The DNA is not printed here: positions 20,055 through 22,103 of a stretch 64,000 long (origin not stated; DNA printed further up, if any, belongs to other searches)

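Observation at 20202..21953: Degenerate mini-ValRS at the canonical valS position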

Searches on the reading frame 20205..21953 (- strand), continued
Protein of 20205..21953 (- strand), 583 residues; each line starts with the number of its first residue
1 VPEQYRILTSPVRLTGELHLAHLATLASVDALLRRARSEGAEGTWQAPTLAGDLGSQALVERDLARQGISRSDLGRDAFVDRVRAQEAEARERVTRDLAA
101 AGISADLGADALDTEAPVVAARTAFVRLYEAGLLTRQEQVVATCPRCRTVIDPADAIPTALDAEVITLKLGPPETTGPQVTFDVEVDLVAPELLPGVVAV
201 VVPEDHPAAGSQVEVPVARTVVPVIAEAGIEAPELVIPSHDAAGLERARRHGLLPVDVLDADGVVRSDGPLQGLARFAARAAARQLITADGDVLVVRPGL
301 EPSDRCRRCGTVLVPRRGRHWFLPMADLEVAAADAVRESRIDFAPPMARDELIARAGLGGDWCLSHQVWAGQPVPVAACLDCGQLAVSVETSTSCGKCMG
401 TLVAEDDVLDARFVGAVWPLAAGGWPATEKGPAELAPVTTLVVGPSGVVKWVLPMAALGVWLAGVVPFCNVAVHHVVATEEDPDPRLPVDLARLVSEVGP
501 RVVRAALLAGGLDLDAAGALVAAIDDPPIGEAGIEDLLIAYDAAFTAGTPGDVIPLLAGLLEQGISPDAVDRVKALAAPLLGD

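Call 91: search_protein_families(library=pfam, proteins=[P0065, P0121, P0122, P0127, P0011], max_evalue=0.001)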
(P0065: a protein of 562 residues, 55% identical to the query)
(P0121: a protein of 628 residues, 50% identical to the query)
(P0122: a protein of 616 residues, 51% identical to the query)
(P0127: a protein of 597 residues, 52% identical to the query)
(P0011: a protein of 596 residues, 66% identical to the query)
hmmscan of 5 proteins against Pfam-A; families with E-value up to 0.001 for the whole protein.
P0065 (562 aa): 2 families
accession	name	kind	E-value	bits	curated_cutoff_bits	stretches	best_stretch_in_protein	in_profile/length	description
PF06210.16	DUF1003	-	1.3e-20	74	27.4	1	1-78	1-82/103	Protein of unknown function (DUF1003)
PF00133.28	tRNA-synt_1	-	2.7e-18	66.4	22.7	1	68-453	107-365/414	tRNA synthetases class I (I, L, M and V)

P0121 (628 aa): 1 family
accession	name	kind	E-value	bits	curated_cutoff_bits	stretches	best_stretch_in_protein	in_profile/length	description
PF00133.28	tRNA-synt_1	-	4.8e-26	91.9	22.7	1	2-460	36-366/414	tRNA synthetases class I (I, L, M and V)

P0122 (616 aa): 2 families
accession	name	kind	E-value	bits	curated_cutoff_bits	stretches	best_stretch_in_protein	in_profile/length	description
PF00133.28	tRNA-synt_1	-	1.1e-24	87.4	22.7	1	19-489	38-367/414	tRNA synthetases class I (I, L, M and V)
PF17283.8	Zn_ribbon_SprT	-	0.00037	20.9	28.1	0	313-325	23-35/38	SprT-like zinc ribbon domain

P0127 (597 aa): 1 family
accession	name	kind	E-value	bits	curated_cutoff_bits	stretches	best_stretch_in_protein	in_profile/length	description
PF00133.28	tRNA-synt_1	-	1.9e-19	70.2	22.7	1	21-483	49-365/414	tRNA synthetases class I (I, L, M and V)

P0011 (596 aa): 2 families
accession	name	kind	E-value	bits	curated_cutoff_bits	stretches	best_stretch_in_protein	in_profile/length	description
PF00133.28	tRNA-synt_1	-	3.4e-39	135.2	22.7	1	20-492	28-370/414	tRNA synthetases class I (I, L, M and V)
PF09334.17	tRNA-synt_1g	-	0.00073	18.8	20.1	0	27-164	11-131/391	tRNA synthetases class I (M)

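Call 92: find_encoding_contigs(protein=P0001, flank=1000, max_places=3)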
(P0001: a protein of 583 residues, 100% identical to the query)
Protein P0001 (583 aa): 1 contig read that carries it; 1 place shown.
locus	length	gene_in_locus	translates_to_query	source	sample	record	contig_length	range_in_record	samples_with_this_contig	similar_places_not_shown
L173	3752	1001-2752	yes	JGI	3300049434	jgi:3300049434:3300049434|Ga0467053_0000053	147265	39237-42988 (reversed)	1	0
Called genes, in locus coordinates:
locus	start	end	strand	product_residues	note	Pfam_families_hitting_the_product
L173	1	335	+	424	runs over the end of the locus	PF06689:zf-C4_ClpX, PF05496:RuvB_N (weak), PF13401:AAA_22 (faint), PF00004:AAA, PF07724:AAA_2, PF07728:AAA_5 (weak), PF10431:ClpB_D2-small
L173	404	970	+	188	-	-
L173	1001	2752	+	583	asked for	PF00133:tRNA-synt_1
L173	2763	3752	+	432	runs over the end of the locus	PF08245:Mur_ligase_M, PF02875:Mur_ligase_C, PF27239:FOL3_C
